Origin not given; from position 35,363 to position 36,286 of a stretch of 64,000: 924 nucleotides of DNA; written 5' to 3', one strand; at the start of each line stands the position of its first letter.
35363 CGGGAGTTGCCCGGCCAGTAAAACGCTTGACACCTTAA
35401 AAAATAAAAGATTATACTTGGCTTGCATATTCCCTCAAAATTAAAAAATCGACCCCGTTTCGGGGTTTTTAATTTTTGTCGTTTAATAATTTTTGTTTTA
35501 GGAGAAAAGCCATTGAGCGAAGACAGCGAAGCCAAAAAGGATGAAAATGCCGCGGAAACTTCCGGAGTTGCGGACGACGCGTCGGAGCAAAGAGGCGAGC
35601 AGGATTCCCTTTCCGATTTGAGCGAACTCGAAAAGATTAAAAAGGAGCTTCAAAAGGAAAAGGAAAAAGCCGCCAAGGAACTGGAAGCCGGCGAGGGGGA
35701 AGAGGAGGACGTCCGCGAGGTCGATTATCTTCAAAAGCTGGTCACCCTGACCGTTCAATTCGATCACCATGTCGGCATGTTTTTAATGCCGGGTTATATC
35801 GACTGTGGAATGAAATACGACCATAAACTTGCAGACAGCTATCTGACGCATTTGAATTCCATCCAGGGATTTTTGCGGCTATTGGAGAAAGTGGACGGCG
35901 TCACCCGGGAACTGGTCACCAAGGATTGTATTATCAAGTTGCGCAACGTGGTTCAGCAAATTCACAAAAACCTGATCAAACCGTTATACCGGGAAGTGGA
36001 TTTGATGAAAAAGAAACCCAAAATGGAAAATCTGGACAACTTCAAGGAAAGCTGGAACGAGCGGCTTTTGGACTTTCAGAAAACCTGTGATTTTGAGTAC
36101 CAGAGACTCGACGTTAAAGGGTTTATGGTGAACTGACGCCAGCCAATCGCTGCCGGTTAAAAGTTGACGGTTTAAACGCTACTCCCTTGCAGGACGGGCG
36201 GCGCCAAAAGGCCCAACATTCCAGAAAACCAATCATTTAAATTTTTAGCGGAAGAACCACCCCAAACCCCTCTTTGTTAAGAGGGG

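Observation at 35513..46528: Eleven-kb single-strand block of eukaryote-like interaction domains, with poly-acidic N-terminal tails on four unrelated proteins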

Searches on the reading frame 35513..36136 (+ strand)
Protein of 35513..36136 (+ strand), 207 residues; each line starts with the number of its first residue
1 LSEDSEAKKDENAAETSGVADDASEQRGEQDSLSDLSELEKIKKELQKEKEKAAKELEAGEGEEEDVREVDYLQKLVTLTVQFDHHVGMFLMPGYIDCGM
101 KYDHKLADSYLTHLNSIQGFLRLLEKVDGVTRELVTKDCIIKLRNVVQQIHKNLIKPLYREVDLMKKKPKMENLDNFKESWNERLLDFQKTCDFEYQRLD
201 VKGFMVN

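Call 3: search_protein_families(library=pfam, proteins=[window:35513-36136:+], max_evalue=0.01)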
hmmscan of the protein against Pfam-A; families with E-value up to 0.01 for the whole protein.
window:35513-36136:+ (207 aa): 0 families

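Call 20: search_protein_families(library=ncbifam, proteins=[window:35513-36136:+], max_evalue=0.01)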
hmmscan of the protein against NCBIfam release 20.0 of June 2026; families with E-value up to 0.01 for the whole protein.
window:35513-36136:+ (207 aa): 0 families

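Call 31: find_homologous_proteins(query=window:35513-36136:+, max_evalue=0.001)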
Query window:35513-36136:+ (207 aa): 948 proteins with E <= 0.001 among 1371 candidates; the best 120 are listed.
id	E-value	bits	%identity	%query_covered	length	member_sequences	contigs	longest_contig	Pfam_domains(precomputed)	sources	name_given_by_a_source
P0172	7.3e-123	426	94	100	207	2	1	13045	-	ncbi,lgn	-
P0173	1.6e-97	343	78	100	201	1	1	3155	-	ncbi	-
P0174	1.9e-96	339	76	100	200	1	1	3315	-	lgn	-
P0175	2.2e-96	339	78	100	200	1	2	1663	-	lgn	-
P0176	4.8e-96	338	77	100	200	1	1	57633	-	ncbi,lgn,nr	ncbi:MAG: hypothetical protein HZA02_04875 [Nitrospinae bacterium]|nr:hypothetical protein [Nitrospi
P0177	7.7e-96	337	77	100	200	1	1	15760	-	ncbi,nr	ncbi:MAG: hypothetical protein HY579_02450 [Nitrospinae bacterium]|nr:hypothetical protein [Nitrospi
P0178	5.9e-95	334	81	91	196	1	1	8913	-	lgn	-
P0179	3.4e-94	332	81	87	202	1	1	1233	-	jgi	-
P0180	5.6e-94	331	76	99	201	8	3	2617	-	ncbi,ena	-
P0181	1.2e-93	330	74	99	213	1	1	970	-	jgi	jgi:hypothetical protein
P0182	1.8e-93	330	76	100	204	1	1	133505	-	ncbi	-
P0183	1.0e-92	327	73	98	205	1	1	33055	-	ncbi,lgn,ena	-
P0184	1.1e-92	327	73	98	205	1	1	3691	-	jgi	-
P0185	8.8e-92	324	71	99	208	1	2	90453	-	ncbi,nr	ncbi:MAG: hypothetical protein GWM98_24700 [Nitrospinaceae bacterium]|nr:hypothetical protein [Nitro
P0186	1.3e-91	324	79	88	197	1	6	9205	-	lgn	-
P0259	2.0e-87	310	69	100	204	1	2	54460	-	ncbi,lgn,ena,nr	ncbi:MAG: hypothetical protein OEZ51_02025 [Nitrospinota bacterium]|nr:hypothetical protein [Nitrosp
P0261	2.2e-87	310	70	100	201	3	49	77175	-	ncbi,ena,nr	ncbi:MAG: hypothetical protein HOB32_03205 [Nitrospina sp.]|nr:hypothetical protein [Nitrospina sp.]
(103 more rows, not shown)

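Call 41: predict_structure(alignment_id=A3)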
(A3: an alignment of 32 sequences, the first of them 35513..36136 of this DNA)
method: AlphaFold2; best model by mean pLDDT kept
length: 207 residues; sequences in the alignment: 32
mean_pLDDT: 70.8   pTM: 0.58
mean pLDDT of the five models: 70.8, 70.7, 68.3, 67.3, 60.0
residues with pLDDT >= 90: 19; 70-90: 114; 50-70: 35; < 50: 39
segments of 3 or more residues with pLDDT < 50: 1-33, 60-65
pLDDT, mean of each block of 10 residues (from residue 1): 38 31 33 56 71 63 53 82 85 87 74 78 65 76 86 90 83 91 91 72 88
secondary structure, 60 per line:
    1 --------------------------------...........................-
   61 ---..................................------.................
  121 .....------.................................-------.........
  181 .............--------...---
elements in order: H33-59 H64-97 H104-125 H132-164 H172-193

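Call 46: search_solved_structures(query=A3, max_evalue=10)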
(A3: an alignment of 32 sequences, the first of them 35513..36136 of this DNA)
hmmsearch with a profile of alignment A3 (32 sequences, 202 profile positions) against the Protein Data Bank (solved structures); distinct sequences matched with E-value up to 10: 5.
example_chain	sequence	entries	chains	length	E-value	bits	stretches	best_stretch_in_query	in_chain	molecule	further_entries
5b7j_A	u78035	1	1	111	0.16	14.9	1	139-185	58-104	Switch-activating protein 1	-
6ext_A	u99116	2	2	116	0.18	14.7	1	139-185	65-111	Switch-activating protein 1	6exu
5jdk_A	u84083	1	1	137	0.22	14.4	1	139-185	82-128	Switch-activating protein 1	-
4zvc_A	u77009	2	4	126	0.26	14.2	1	62-158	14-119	Diguanylate cyclase DosC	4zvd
5mqf_R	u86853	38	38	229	8.5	9.2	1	12-61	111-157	Spliceosome-associated protein CWC15 homolog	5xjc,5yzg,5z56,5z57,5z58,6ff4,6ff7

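Call 64: search_protein_representatives(alignment_id=A3)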
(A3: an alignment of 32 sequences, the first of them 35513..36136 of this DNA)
Query: 32 sequences, 202 profile positions. Proteins with E-value up to 0.001 (for the whole library): 22; up to 1e-10: 14; up to 1e-30: 4. The best 22 are listed.
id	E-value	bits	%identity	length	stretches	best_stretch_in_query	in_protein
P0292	1.3e-98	344.9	-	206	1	5-202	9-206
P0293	9.9e-45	169.0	-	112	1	1-109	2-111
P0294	1.6e-34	135.7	-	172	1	31-201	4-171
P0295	1.1e-32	129.7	-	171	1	30-199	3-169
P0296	6.7e-25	104.3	-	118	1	3-86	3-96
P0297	2.7e-23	99.0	-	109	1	33-111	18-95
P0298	4.5e-21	91.8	-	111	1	106-159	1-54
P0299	1.5e-20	90.0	-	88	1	147-202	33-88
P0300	1.7e-20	89.9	-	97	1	1-80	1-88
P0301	3.3e-20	88.9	-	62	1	152-201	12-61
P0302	1.7e-16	76.8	-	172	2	58-87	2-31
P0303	2.9e-14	69.5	-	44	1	159-202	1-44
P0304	4.1e-14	69.0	-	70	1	1-68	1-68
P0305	4.2e-12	62.5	-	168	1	54-187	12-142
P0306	1.2e-07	47.9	-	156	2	1-60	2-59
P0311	5.8e-05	39.2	-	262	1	33-185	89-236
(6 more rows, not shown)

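Call 65: list_cluster_members(proteins=[P0294, P0295, P0305, P0311, P0302])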
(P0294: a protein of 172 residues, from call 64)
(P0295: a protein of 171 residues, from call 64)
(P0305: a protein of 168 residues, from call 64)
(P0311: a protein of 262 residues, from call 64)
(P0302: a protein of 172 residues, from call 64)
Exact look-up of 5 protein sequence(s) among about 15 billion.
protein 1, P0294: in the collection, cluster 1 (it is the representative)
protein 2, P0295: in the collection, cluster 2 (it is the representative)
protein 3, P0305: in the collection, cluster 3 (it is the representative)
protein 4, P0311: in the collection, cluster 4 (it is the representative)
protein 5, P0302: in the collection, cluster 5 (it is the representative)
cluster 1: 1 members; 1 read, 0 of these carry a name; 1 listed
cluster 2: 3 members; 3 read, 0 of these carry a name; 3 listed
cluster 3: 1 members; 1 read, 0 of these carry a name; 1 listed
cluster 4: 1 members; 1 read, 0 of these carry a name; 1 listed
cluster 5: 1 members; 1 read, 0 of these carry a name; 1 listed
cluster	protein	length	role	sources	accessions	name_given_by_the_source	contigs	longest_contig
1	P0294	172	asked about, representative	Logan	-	-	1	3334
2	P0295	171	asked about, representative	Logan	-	-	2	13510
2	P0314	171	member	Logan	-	-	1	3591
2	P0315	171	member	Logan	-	-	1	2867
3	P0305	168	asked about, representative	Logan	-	-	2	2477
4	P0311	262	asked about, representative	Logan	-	-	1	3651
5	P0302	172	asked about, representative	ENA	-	-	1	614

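Call 67: find_encoding_contigs(protein=P0295, flank=10000, max_places=3)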
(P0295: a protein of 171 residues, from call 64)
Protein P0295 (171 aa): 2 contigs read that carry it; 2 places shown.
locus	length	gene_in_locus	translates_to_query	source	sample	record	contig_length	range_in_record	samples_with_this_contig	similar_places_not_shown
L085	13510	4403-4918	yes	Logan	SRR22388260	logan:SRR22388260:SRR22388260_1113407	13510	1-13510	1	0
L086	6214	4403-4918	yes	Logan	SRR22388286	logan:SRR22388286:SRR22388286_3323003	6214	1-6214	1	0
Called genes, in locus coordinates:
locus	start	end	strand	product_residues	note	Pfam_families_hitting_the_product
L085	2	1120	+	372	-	?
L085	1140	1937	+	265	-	PF02613:Nitrate_red_del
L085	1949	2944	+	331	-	PF09459:EB_dh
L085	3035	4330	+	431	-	PF01436:NHL (faint)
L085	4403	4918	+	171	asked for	-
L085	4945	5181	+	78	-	-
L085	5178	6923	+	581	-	PF02310:B12-binding (weak), PF04055:Radical_SAM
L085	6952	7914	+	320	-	-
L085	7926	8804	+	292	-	PF10609:ParA, PF13614:AAA_31, PF01656:CbiA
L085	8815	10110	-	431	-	PF02636:Methyltransf_28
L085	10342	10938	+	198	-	PF13187:Fer4_9 (faint), PF14697:Fer4_21 (faint), PF00037:Fer4 (faint), PF12837:Fer4_6 (faint), PF13237:Fer4_10 (faint), PF12838:Fer4_7 (faint), PF13484:Fer4_16 (faint)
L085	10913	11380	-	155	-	PF01967:MoaC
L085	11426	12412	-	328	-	PF04055:Radical_SAM, PF13353:Fer4_12 (faint), PF06463:Mob_synth_C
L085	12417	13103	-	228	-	PF03205:MobB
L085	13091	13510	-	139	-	?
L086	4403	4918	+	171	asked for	-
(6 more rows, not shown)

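Call 70: find_encoding_contigs(protein=P0311, flank=10000, max_places=3)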
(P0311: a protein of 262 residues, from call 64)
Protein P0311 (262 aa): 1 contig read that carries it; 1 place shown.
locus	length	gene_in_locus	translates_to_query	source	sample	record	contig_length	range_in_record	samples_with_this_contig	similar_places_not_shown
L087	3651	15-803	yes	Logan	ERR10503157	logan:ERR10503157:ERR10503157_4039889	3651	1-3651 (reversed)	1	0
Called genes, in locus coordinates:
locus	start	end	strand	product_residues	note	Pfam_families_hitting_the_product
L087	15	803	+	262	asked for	-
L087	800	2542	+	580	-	PF02310:B12-binding (weak), PF04055:Radical_SAM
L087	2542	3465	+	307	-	PF10609:ParA, PF01656:CbiA, PF09140:MipZ (faint), PF13614:AAA_31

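Call 71: find_encoding_contigs(protein=P0294, flank=10000, max_places=3)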
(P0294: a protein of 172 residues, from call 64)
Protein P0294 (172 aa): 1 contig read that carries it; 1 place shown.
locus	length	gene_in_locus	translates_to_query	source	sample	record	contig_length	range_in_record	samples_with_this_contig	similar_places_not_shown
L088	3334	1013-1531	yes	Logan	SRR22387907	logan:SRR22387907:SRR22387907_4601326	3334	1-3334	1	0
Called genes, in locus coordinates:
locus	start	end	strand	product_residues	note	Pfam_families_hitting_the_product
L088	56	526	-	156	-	PF02643:DUF192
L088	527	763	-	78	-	PF01037:AsnC_trans_reg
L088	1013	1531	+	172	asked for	-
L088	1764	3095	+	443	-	PF13372:Alginate_exp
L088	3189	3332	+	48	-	?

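Call 72: find_encoding_contigs(protein=P0305, flank=10000, max_places=3)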
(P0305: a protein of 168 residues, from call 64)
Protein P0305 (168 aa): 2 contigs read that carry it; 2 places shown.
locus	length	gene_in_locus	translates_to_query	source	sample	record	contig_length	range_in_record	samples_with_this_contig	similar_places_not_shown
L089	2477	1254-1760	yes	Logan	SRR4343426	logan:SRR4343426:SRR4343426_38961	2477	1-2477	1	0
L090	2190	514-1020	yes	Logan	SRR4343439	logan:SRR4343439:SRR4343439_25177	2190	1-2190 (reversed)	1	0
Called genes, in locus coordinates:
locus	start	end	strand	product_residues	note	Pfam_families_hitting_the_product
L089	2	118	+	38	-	?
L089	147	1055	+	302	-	PF09459:EB_dh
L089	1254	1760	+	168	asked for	-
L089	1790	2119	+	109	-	-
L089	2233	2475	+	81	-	?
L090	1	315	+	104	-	?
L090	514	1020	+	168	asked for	-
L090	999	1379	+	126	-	-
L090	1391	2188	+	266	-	?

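Call 75: search_solved_structures(query=L085:2-1120:+, max_evalue=1e-10)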
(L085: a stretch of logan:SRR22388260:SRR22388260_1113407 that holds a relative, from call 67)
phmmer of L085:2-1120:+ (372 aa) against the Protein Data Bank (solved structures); distinct sequences matched with E-value up to 1e-10: 6.
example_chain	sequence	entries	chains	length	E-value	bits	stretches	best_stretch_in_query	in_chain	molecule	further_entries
7b04_A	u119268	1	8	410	5.3e-165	552.2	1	1-372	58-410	Nitrite oxidoreductase subunit B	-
4ydd_B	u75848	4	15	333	2.4e-43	151.6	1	108-279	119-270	DMSO reductase family type II enzyme, iron-sulfur subunit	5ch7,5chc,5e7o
2ivf_B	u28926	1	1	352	1.2e-38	136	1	119-273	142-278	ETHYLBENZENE DEHYDROGENASE BETA-SUBUNIT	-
3egw_B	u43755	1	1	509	3.1e-35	124.9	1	99-230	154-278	Respiratory nitrate reductase 1 beta chain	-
1q16_B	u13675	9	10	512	3.1e-35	124.9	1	99-230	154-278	Respiratory nitrate reductase 1 beta chain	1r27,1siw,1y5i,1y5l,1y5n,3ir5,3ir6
1y4z_B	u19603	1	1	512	3.1e-35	124.9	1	99-230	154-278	Respiratory nitrate reductase 1 beta chain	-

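Call 76: search_solved_structures(query=L085:1949-2944:+, max_evalue=0.001)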
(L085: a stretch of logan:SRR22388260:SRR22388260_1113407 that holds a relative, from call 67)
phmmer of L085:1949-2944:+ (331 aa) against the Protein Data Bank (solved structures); distinct sequences matched with E-value up to 0.001: 2.
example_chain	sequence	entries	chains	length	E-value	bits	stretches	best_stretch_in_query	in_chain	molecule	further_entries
7b04_C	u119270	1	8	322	2.6e-37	131.8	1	56-329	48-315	Nitrite oxidoreductase subunit C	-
2ivf_C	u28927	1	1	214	1.8e-11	46.8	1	250-324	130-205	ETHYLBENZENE DEHYDROGENASE GAMMA-SUBUNIT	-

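Call 78: find_related_loci(query=A4, collection=metagenome_contigs, flank=10000)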
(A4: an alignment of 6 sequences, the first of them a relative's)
Query A4 (171 aa) in metagenome_contigs; peptide patterns used: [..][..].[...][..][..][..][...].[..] (x = any residue, [..] = any of these).
68 stretches matched a pattern; 2 encode a relative of the query (tblastn E <= 1e-3); 2 distinct loci.
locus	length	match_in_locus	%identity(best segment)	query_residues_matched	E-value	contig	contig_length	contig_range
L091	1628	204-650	41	22-171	2e-41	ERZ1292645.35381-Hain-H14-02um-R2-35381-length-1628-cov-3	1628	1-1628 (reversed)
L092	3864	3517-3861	41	37-151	7e-33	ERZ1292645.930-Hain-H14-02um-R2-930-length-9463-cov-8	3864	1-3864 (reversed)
